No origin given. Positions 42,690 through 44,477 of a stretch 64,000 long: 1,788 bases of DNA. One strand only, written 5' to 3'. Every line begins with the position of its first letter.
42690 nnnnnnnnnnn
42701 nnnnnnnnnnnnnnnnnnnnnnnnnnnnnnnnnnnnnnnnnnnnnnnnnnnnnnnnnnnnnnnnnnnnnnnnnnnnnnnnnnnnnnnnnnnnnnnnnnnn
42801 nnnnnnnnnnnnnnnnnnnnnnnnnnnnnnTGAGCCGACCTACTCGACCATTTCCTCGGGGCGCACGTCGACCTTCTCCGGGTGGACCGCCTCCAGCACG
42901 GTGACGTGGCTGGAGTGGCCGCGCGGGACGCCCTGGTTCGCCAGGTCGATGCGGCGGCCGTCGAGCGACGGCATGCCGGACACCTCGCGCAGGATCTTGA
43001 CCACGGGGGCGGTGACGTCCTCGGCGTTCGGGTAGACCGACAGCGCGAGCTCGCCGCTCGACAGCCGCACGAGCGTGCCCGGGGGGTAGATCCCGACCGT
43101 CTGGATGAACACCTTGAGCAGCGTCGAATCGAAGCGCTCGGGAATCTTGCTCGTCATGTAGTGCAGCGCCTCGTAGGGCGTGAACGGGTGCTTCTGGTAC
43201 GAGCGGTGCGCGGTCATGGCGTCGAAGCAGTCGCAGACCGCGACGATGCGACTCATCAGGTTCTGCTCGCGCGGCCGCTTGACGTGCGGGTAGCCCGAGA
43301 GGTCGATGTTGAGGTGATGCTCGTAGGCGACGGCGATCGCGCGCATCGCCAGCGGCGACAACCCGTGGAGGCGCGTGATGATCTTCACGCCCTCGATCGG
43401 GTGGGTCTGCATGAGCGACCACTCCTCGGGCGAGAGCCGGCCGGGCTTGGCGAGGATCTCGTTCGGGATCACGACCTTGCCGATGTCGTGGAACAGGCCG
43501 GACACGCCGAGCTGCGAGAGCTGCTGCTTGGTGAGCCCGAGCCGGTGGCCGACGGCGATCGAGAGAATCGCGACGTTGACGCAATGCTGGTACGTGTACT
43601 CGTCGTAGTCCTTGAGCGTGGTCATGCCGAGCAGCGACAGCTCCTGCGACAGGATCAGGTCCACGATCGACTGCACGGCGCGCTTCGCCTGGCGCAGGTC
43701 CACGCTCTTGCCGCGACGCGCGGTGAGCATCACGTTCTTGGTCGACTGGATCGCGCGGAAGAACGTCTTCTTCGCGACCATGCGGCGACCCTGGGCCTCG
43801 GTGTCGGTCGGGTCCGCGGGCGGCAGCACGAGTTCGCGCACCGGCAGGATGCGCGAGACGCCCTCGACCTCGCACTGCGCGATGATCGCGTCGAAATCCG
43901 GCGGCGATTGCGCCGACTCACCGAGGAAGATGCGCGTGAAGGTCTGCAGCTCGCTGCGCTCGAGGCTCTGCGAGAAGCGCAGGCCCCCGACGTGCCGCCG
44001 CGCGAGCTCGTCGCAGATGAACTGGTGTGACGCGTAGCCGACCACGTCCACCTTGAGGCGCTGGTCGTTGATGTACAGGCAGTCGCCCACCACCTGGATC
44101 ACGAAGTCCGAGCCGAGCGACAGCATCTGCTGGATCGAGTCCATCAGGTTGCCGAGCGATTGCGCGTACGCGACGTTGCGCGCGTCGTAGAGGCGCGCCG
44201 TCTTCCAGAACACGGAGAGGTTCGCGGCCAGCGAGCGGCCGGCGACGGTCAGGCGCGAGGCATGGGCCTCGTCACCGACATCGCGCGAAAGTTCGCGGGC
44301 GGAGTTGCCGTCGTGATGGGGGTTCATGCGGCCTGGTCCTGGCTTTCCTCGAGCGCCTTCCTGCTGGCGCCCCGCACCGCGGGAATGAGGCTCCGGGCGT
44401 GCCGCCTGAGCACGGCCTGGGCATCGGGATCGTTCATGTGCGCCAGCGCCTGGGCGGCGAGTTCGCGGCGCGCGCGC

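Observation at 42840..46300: HEAT-repeat protein and HD-GYP phosphodiesterase are translationally coupled and share a homologous N-terminal domain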

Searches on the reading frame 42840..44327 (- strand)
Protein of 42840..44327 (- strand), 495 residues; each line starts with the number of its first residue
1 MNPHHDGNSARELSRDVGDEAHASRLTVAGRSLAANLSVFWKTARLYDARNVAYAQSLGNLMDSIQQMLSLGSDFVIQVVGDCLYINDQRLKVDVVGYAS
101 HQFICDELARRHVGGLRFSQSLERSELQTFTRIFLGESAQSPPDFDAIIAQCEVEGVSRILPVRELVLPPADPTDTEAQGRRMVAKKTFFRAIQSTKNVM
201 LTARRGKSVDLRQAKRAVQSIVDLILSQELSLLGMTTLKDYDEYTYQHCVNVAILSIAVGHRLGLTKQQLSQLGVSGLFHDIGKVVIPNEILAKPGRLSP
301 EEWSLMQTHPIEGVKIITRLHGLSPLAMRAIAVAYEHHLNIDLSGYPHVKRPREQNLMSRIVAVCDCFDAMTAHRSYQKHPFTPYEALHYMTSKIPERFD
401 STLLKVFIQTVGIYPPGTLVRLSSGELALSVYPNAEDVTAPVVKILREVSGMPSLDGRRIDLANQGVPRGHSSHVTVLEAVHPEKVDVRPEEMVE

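Call 4: search_protein_families(library=pfam, proteins=[window:42840-44327:-], max_evalue=1)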
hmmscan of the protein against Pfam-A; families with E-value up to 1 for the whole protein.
window:42840-44327:- (495 aa): 4 families
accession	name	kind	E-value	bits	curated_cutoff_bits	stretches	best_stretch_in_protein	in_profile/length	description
PF13487.12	HD_5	-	2.9e-22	79.6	27.2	1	238-403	7-170/170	HD domain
PF01966.28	HD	-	6.9e-16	59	22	1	245-371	1-116/116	HD domain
PF08668.18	HDOD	-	0.002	18.1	22.9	1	243-288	93-136/196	HDOD domain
PF02056.22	Glyco_hydro_4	-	0.24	11.4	23.2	1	257-314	93-150/183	Family 4 glycosyl hydrolase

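Call 6: search_protein_families(library=ncbifam, proteins=[window:42840-44327:-], max_evalue=1)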
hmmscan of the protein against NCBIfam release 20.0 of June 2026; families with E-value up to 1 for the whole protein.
window:42840-44327:- (495 aa): 4 families
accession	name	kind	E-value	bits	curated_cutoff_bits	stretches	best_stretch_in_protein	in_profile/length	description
NF053512.1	nitric_RR_NosR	exception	6.8e-18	64.9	400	1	245-412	192-355/422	response regulator c-di-GMP phosphodiesterase, NosR family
TIGR00277.1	HDIG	domain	9e-07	28.7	27.6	1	241-320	1-68/84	HDIG domain-containing metalloprotein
NF005519.0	PRK07152.1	equivalog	0.056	12.4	315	1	238-289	190-238/361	nicotinate-nucleotide adenylyltransferase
TIGR03319.1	RNase_Y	equivalog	0.069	11.6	454.35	1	240-286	325-368/514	ribonuclease Y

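Call 22: find_homologous_proteins(query=window:42840-44327:-)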
Query window:42840-44327:- (495 aa): 791 proteins with E <= 0.001 among 8000 candidates; the best 120 are listed.
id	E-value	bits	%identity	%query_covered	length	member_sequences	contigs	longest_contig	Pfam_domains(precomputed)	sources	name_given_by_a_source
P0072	0.0e+0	1032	91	100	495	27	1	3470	PF13487.13,PF01966.29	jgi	jgi:putative nucleotidyltransferase with HDIG domain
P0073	7.9e-291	983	86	100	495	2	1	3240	PF13487.13,PF01966.29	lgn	-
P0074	2.0e-290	981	87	100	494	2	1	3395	PF13487.13,PF01966.29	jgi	jgi:putative nucleotidyltransferase with HDIG domain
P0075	1.4e-287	972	87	99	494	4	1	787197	PF13487.13,PF01966.29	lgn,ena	-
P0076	2.7e-287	971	86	100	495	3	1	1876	PF13487.13,PF01966.29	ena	-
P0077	5.7e-287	970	86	100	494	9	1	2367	PF13487.13,PF01966.29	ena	-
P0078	1.6e-285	965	86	99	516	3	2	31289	PF13487.13,PF01966.29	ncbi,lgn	ncbi:MAG: HD-GYP domain-containing protein [Candidatus Eiseniibacteriota bacterium]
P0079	5.5e-285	964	86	99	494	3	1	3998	PF13487.13,PF01966.29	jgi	-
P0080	6.3e-285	963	85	100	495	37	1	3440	PF13487.13,PF01966.29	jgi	jgi:putative nucleotidyltransferase with HDIG domain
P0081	1.6e-282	955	85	100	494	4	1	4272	PF13487.13,PF01966.29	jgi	-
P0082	1.4e-276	936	83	100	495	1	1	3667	PF13487.13,PF01966.29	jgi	jgi:HD-GYP domain-containing protein (c-di-GMP phosphodiesterase class II)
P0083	4.7e-269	911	82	98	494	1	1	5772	PF13487.13,PF01966.29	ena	-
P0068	3.2e-200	684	90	68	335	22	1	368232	PF13487.13,PF01966.29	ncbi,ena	-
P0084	1.0e-193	663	62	96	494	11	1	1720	PF13487.13,PF01966.29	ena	-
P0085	1.6e-193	662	62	100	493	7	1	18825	PF13487.13,PF01966.29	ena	-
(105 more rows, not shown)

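Call 40: search_solved_structures(query=window:42840-44327:-, max_evalue=0.001)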
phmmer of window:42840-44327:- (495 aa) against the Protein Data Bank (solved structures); distinct sequences matched with E-value up to 0.001: 6.
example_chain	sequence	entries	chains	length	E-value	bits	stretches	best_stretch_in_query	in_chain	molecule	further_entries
4mcw_A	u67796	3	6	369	2.8e-24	89.1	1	239-411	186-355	Metal dependent phosphohydrolase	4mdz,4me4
5z7c_A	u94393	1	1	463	1.6e-19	73.4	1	242-380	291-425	3'3'-cGAMP-specific phosphodiesterase 3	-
4r8z_A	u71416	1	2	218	4.8e-15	58.7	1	265-411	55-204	Cyclic di-GMP phosphodiesterase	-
9rc0_A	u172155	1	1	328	9.2e-11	44.5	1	233-382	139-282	HD domain/sensory box protein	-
9rbz_A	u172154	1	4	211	1e-10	44.4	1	235-383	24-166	HD domain/sensory box protein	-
3tm8_A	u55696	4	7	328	1.7e-09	40.3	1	213-371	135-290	Uncharacterized protein | Uncharacterized protein Bd1817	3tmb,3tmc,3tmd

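Call 41: search_solved_structures(query=window:42840-44327:-, max_evalue=1e-12, show_alignments=3)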
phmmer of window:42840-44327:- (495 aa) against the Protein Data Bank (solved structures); distinct sequences matched with E-value up to 1e-12: 3.
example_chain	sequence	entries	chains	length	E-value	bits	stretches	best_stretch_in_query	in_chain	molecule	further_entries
4mcw_A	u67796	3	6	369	2.8e-24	89.1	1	239-411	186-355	Metal dependent phosphohydrolase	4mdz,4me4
5z7c_A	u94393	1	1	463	1.6e-19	73.4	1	242-380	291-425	3'3'-cGAMP-specific phosphodiesterase 3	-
4r8z_A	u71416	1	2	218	4.8e-15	58.7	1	265-411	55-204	Cyclic di-GMP phosphodiesterase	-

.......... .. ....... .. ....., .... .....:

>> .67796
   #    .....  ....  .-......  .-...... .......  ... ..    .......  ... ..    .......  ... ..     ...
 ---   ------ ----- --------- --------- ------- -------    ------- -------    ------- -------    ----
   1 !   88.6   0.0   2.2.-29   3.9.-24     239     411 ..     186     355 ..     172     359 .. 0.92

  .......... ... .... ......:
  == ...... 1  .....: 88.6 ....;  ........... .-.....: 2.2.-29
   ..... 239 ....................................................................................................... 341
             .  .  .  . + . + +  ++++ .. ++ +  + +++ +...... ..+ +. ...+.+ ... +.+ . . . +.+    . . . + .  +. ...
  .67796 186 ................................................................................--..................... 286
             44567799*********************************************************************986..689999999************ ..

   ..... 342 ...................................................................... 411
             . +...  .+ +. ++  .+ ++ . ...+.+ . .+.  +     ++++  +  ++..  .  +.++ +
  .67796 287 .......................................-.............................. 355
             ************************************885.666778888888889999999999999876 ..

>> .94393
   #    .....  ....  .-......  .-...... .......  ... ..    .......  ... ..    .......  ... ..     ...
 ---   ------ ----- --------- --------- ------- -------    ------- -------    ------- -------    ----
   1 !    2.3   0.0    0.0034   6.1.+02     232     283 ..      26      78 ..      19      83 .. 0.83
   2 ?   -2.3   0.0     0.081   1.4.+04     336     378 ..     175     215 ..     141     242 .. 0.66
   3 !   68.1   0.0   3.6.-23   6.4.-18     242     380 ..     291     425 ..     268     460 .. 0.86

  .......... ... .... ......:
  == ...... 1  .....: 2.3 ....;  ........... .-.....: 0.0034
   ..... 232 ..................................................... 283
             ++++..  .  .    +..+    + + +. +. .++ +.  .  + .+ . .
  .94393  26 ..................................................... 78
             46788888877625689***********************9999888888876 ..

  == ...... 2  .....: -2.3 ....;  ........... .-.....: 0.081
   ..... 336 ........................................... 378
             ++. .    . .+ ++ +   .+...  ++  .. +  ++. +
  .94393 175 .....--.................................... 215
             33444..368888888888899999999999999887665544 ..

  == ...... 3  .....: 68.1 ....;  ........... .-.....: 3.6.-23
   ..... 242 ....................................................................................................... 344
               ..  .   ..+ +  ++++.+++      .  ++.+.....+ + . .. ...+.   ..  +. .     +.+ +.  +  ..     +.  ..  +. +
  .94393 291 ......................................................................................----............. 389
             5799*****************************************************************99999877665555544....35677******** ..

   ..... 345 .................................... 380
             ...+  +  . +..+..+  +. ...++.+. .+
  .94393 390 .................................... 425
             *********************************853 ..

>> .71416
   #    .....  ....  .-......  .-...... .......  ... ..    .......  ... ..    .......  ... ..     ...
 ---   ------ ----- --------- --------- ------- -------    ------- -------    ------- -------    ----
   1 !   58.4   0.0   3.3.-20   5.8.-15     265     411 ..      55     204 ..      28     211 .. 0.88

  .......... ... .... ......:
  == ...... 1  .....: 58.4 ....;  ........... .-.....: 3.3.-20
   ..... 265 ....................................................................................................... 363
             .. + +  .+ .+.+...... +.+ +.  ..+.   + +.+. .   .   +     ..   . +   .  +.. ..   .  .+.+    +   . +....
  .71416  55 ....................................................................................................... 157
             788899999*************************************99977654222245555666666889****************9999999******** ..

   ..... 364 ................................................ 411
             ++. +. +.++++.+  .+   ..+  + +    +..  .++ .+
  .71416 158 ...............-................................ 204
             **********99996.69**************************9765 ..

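Call 78: search_protein_families(library=padloc, proteins=[window:42840-44327:-], max_evalue=0.01)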
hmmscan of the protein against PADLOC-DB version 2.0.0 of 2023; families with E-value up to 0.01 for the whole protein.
window:42840-44327:- (495 aa): 0 families
